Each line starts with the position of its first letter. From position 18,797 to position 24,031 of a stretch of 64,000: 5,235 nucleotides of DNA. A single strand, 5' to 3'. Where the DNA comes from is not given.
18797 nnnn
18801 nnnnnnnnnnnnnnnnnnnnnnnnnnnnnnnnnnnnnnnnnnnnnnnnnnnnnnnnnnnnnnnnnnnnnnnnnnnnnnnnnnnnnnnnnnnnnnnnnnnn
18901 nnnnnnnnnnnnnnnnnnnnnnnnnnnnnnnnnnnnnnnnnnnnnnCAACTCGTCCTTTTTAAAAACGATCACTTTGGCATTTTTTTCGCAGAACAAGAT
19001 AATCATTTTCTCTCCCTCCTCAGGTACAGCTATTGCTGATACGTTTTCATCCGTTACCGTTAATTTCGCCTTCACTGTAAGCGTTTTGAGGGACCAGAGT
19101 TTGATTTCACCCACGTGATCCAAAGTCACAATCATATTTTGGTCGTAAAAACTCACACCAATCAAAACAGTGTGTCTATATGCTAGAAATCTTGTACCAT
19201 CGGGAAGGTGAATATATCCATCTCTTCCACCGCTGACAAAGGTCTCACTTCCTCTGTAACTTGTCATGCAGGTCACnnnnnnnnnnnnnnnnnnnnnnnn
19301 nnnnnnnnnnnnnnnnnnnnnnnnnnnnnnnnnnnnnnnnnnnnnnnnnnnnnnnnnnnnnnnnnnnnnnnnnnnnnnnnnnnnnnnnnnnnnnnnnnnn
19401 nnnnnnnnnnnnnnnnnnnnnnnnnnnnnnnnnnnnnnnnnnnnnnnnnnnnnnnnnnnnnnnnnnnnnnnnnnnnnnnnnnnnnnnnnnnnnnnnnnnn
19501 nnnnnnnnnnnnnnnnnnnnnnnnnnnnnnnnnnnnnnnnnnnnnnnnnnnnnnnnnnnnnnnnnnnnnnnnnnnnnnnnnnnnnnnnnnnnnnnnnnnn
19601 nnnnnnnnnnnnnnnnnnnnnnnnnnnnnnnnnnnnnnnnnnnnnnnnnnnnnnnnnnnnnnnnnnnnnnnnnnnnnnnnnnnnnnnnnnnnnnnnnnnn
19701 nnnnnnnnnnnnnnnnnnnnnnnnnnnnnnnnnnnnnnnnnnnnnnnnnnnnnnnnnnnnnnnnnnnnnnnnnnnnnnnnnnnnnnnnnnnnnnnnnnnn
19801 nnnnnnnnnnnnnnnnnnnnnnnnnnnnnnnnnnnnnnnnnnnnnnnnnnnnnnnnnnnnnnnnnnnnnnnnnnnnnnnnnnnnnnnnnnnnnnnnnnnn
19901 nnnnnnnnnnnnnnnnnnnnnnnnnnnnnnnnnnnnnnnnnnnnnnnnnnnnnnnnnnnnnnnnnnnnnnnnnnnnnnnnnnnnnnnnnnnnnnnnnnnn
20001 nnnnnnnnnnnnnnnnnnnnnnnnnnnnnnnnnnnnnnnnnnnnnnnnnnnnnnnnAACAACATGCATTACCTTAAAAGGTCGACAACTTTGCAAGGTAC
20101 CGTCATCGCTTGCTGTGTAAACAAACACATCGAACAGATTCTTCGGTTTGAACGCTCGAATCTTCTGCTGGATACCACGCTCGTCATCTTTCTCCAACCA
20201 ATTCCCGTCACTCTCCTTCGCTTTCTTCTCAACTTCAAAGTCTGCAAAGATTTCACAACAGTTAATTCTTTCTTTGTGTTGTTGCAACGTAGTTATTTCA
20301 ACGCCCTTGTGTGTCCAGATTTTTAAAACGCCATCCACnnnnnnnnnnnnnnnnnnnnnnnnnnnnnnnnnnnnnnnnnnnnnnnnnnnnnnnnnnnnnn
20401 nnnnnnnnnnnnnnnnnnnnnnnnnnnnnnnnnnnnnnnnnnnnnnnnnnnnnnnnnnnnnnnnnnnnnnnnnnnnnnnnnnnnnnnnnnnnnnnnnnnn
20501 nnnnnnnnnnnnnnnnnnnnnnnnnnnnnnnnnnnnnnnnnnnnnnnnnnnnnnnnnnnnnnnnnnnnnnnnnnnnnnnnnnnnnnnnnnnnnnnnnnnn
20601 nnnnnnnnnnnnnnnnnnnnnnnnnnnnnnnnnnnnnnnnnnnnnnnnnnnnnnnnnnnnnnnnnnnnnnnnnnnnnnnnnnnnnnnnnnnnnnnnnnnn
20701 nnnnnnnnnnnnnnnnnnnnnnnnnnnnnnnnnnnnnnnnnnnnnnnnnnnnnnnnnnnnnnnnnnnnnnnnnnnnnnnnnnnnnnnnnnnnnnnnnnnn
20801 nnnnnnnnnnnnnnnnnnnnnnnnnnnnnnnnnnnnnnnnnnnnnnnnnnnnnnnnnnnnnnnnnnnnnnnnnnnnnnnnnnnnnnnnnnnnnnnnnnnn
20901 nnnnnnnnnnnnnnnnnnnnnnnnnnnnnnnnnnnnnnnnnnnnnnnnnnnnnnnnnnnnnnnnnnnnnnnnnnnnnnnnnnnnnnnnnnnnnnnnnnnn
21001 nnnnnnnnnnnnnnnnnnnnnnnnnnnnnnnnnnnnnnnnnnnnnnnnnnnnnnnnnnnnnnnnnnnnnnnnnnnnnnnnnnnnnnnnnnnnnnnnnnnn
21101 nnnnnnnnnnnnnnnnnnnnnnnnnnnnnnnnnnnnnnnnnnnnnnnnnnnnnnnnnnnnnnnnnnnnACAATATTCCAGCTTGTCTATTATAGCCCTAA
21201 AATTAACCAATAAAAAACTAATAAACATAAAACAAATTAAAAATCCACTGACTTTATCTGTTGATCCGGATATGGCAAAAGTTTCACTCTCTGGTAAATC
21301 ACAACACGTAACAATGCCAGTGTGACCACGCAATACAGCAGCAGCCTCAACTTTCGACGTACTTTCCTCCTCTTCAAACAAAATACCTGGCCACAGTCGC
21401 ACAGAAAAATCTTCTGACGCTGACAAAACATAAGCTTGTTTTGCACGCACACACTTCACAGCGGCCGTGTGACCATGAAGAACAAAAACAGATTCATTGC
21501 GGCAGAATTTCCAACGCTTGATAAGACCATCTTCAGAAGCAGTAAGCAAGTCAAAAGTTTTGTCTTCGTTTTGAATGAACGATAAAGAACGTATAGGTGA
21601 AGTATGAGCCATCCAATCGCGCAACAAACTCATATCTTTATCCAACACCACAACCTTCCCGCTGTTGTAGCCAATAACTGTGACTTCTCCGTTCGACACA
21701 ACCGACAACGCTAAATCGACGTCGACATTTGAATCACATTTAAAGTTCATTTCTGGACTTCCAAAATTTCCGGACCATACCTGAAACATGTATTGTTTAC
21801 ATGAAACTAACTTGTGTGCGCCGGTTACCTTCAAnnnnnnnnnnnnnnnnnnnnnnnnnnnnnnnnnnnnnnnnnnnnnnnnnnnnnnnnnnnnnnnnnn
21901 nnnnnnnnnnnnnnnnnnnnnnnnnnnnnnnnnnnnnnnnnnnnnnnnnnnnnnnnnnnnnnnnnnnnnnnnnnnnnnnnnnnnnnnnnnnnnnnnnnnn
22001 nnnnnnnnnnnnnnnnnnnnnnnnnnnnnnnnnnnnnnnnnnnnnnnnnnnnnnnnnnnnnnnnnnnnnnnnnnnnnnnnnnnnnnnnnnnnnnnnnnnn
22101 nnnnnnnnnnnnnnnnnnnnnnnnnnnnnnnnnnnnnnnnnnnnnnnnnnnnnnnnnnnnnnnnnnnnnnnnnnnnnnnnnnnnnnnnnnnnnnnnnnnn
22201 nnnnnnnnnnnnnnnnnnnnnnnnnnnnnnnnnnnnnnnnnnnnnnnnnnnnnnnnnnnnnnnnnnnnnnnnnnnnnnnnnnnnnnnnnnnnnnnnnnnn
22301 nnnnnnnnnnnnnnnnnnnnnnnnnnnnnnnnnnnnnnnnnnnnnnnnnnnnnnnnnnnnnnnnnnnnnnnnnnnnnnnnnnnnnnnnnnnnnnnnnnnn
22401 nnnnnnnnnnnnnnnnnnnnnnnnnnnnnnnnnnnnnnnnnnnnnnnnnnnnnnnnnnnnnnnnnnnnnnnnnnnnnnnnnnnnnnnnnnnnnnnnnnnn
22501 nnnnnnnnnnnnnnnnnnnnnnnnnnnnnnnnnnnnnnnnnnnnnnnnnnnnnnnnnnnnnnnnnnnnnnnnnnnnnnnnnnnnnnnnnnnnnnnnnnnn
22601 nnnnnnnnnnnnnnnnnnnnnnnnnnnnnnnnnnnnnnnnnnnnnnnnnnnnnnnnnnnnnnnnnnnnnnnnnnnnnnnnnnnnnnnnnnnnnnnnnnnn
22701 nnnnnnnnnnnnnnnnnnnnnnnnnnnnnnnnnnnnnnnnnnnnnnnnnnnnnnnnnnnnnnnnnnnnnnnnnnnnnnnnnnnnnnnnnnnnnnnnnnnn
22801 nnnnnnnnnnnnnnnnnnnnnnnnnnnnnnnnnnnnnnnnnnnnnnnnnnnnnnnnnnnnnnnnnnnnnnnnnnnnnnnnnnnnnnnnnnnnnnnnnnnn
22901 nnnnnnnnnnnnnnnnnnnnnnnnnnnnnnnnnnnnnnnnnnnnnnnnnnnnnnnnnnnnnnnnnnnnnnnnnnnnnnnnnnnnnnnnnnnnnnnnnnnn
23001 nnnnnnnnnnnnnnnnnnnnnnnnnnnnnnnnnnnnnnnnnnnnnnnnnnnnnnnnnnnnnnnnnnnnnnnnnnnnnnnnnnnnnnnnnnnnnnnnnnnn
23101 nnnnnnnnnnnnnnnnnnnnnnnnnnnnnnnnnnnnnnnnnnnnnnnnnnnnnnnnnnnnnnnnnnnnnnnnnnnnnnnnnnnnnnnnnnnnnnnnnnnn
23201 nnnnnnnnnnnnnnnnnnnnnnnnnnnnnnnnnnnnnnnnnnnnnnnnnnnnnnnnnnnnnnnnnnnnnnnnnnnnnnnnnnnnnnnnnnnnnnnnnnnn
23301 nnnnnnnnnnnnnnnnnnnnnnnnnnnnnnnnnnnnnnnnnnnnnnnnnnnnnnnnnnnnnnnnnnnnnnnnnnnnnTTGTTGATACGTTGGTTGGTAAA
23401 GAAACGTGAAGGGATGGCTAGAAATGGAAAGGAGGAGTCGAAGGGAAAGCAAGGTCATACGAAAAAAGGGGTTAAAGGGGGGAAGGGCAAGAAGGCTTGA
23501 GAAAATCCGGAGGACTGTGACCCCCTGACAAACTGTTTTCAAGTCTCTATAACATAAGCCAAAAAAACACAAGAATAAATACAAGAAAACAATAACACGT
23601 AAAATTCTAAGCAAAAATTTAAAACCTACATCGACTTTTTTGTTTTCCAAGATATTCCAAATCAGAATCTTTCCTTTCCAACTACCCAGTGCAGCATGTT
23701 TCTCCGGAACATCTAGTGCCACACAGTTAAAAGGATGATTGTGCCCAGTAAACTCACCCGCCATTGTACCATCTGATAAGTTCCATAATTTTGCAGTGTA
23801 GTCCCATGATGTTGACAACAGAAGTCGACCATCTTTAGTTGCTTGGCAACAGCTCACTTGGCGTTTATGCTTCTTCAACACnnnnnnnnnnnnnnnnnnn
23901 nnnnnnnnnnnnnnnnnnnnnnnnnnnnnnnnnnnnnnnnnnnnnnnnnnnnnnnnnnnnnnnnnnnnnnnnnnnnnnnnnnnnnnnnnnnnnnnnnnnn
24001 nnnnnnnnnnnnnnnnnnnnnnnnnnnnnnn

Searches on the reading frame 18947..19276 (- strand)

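Call 34: search_protein_families(library=pfam, proteins=[window:18947-19276:-], max_evalue=0.01)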
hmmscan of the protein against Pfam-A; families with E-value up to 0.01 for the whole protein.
window:18947-19276:- (110 aa): 3 families
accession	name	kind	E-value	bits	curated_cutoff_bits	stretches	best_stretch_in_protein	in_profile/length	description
PF24796.1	WDR55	-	0.00015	21.4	200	1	41-93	102-154/296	WDR55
PF25173.1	Beta-prop_WDR3_1st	-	0.0039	17.4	154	1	7-93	80-172/184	WDR3 first beta-propeller domain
PF23409.1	Beta-prop_EML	-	0.0061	16.5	88.2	0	37-105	158-225/267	Echinoderm microtubule-associated protein first beta-propeller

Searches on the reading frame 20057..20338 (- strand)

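Call 34: search_protein_families(library=pfam, proteins=[window:20057-20338:-], max_evalue=0.01)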
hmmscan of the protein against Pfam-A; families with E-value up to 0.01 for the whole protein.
window:20057-20338:- (94 aa): 2 families
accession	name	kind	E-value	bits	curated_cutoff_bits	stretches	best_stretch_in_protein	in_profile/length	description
PF25047.1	Beta-prop_TEP1_2nd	-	5e-06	26.3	89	1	2-35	196-229/255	TEP-1 second beta-propeller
PF00400.38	WD40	-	0.0053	17.7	27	0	13-29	2-18/39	WD domain, G-beta repeat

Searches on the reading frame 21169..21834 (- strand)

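Call 34: search_protein_families(library=pfam, proteins=[window:21169-21834:-], max_evalue=0.01)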
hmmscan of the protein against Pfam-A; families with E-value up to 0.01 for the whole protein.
window:21169-21834:- (222 aa): 22 families
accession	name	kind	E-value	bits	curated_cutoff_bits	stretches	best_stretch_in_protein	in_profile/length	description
PF00400.38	WD40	-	8.5e-18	64.4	27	3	114-148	2-38/39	WD domain, G-beta repeat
PF25047.1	Beta-prop_TEP1_2nd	-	3.4e-16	59.6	89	1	96-194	12-112/255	TEP-1 second beta-propeller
PF24814.1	WD40_Prp19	-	7.1e-16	58.5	320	2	47-147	17-117/281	Prp19 WD40 domain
PF25173.1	Beta-prop_WDR3_1st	-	8.5e-14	52.1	154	1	42-194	34-177/184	WDR3 first beta-propeller domain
PF25172.1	Beta-prop_WDR3_2nd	-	2.1e-12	47.3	140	1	73-148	212-286/293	WDR3 second beta-propeller domain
PF24817.1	WD40_WDHD1_1st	-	9.9e-09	35.2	109.9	1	42-148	49-155/291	WDHD1 first WD40 domain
PF25174.1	Beta-prop_THOC3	-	1.3e-08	34.6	305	1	41-148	92-198/272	THOC3 beta-propeller domain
PF24807.1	WD40_CDC20-Fz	-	2.9e-07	30.5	200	1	20-149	34-163/292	CDC20/Fizzy WD40 domain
PF25168.1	Beta-prop_WDR36-Utp21_2nd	-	6.6e-06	26.1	84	1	39-147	114-224/335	WDR36/Utp21 second beta-propeller domain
PF25171.1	Beta-prop_WDR36-Utp21_1st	-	2.5e-05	24.2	80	1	50-148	163-263/266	WDR36/Utp21 first beta-propeller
PF23754.1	Beta-prop_IP5PC_F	-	2.9e-05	23.6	27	1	43-85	332-374/392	IP5P C-F beta-propeller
PF25175.1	Beta-prop_WDR5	-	4.5e-05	23.3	250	1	81-194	13-116/296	WDR5 beta-propeller domain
PF24805.1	EIF3I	-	5e-05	23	200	0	82-148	11-79/324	EIF3I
PF23414.1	Beta-prop_EML_2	-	5.6e-05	23.1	90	1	41-149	43-152/266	Echinoderm microtubule-associated protein second beta-propeller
PF24782.2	WD40_MABP1-WDR62_2nd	-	0.0004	19.9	290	1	43-142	94-199/341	MABP1/WDR62 second WD40 domain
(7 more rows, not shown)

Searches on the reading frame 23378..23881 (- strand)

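Call 34: search_protein_families(library=pfam, proteins=[window:23378-23881:-], max_evalue=0.01)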
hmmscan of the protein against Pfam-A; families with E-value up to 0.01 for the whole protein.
window:23378-23881:- (168 aa): 15 families
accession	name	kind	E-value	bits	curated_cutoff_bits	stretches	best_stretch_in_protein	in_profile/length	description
PF00400.38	WD40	-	3.5e-11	43.6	27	1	2-34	7-39/39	WD domain, G-beta repeat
PF25173.1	Beta-prop_WDR3_1st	-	1.9e-09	37.9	154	1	2-81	25-104/184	WDR3 first beta-propeller domain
PF24817.1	WD40_WDHD1_1st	-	2e-09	37.5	109.9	1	4-83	84-163/291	WDHD1 first WD40 domain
PF25174.1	Beta-prop_THOC3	-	9.8e-09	35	305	1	2-83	167-248/272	THOC3 beta-propeller domain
PF24805.1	EIF3I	-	4.2e-08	33.1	200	1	1-83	5-87/324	EIF3I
PF24814.1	WD40_Prp19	-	3.8e-07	29.9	320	1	2-83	45-126/281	Prp19 WD40 domain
PF25047.1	Beta-prop_TEP1_2nd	-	1.4e-06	28.1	89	1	3-76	133-203/255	TEP-1 second beta-propeller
PF20426.4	NBCH_WD40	-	1.4e-05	24.6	50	1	10-83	86-159/350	Neurobeachin beta propeller domain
PF25391.1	WD40_Gbeta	-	5.4e-05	22.8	150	1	13-76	277-340/340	G protein beta WD-40 repeat protein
PF25175.1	Beta-prop_WDR5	-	5.8e-05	22.9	250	1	4-80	50-126/296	WDR5 beta-propeller domain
PF24796.1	WDR55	-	0.00012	21.7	200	1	3-77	134-208/296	WDR55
PF24807.1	WD40_CDC20-Fz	-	0.0012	18.6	200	1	2-82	131-214/292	CDC20/Fizzy WD40 domain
PF23414.1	Beta-prop_EML_2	-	0.0029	17.4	90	0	19-78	11-69/266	Echinoderm microtubule-associated protein second beta-propeller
PF24105.1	Beta-prop_CAF1B_HIR1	-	0.0032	16.9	80.5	1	1-81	125-205/383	CAF1B/HIR1 beta-propeller domain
PF23381.1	Beta-prop_IFT122_1st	-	0.0042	16.5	28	0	33-76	37-80/350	IFT122 first beta-propeller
